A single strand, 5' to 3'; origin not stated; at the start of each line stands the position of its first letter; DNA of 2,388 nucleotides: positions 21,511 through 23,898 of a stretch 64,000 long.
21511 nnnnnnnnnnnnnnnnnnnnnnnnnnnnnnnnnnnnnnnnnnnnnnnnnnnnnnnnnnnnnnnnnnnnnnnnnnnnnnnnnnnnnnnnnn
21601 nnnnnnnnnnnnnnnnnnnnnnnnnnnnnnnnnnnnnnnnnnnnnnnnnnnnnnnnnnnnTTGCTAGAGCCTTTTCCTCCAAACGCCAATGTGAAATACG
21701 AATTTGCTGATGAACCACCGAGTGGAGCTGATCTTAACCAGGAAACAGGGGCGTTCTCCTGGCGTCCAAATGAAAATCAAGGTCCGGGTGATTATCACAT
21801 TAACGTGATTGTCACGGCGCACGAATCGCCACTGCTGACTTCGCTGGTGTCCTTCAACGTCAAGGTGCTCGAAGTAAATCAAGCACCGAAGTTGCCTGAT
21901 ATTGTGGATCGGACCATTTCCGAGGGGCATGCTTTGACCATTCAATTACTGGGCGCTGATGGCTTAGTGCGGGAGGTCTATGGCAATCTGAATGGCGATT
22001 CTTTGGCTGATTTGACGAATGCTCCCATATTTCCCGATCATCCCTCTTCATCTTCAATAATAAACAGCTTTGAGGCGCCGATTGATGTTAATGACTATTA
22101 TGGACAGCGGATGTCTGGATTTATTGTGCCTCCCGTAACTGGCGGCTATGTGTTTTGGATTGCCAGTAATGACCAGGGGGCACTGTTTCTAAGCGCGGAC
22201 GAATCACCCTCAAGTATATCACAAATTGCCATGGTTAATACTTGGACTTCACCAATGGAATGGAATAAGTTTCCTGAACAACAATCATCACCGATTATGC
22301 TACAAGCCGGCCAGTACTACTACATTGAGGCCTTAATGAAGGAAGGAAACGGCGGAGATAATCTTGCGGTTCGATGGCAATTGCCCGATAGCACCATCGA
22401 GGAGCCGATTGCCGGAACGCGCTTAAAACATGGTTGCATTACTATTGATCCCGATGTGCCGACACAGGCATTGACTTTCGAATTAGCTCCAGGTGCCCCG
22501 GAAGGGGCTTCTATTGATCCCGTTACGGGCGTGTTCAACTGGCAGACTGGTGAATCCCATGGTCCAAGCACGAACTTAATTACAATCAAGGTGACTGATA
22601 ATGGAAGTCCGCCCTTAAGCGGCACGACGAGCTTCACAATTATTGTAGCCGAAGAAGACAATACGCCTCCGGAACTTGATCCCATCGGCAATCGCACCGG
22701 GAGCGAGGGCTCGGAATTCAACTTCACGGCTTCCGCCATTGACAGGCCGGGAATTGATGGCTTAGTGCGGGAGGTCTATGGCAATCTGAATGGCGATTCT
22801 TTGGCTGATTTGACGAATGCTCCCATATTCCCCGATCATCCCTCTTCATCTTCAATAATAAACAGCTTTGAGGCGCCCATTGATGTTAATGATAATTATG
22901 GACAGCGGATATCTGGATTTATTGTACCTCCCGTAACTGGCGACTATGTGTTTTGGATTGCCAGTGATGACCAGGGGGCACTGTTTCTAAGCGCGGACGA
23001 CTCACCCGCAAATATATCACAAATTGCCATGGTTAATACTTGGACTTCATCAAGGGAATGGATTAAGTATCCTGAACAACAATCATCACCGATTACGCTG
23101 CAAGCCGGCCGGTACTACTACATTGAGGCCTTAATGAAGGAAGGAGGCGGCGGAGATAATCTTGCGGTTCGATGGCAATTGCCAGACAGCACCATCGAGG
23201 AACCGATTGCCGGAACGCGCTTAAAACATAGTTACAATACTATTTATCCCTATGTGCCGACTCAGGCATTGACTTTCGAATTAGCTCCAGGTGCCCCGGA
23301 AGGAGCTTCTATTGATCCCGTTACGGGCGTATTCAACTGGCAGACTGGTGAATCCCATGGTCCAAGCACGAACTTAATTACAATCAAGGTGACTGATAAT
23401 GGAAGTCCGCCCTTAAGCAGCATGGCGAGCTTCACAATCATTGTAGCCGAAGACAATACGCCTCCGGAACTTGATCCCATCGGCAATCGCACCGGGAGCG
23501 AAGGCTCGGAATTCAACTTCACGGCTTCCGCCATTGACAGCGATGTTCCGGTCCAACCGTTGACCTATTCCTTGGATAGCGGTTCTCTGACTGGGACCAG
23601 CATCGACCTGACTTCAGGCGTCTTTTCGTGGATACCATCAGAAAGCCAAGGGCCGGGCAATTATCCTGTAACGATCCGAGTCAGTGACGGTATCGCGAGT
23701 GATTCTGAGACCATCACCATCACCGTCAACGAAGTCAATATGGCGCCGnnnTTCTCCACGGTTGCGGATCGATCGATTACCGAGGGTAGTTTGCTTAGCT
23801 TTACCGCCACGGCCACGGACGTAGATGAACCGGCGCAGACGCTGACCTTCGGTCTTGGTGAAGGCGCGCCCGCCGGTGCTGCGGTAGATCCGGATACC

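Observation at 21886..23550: PA14 domains nested inside cadherin-like domains, with the composite unit tandemly duplicated (2 x ~798 bp)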

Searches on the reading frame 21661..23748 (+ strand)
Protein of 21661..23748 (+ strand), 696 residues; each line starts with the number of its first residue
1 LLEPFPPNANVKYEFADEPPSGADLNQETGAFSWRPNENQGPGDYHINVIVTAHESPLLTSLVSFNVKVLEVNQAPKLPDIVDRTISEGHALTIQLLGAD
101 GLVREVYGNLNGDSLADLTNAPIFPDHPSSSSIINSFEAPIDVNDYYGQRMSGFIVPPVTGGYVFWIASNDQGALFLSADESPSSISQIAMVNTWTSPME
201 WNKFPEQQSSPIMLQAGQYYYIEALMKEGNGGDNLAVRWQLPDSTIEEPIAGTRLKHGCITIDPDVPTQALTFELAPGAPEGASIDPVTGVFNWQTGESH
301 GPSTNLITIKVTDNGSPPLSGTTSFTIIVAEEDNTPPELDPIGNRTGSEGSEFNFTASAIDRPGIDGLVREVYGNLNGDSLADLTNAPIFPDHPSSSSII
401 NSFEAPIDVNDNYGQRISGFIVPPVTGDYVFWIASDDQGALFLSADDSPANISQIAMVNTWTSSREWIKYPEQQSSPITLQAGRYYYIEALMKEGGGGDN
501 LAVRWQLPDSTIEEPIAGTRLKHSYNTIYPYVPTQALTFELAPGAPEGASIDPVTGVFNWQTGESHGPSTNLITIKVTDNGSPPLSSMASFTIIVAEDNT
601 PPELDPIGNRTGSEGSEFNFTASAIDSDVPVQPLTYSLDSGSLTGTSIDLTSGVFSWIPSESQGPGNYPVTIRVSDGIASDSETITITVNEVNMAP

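Call 36: find_related_loci(query=window:21661-23748:+, collection=genome_contigs, flank=3000)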
Query window:21661-23748:+ (696 aa) in genome_contigs; peptide patterns used: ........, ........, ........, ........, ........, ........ (x = any residue, [..] = any of these).
24 stretches matched a pattern, but none encodes a relative of the query by tblastn (E <= 1e-3).

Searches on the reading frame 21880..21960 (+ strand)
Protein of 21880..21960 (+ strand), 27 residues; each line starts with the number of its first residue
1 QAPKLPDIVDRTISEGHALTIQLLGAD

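Call 9: search_protein_families(library=pfam, proteins=[window:21880-21960:+], max_evalue=1)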
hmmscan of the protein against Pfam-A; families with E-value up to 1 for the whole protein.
seq(27 aa): 0 families

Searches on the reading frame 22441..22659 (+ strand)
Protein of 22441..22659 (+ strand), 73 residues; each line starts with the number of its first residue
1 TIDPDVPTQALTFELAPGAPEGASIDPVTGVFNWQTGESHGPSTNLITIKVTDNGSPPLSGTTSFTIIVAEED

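Call 9: search_protein_families(library=pfam, proteins=[window:22441-22659:+], max_evalue=1)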
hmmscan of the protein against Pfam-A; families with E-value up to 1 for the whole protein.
seq(73 aa): 3 families
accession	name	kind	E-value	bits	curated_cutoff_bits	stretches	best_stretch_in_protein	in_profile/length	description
PF05345.18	He_PIG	-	1.1e-05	26.2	24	1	4-69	31-95/96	Putative Ig domain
PF18957.6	RibLong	-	0.00036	21.7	27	1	6-52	32-77/93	Long Rib domain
PF00028.23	Cadherin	-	0.025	15.4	28.8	1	47-69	69-92/93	Cadherin domain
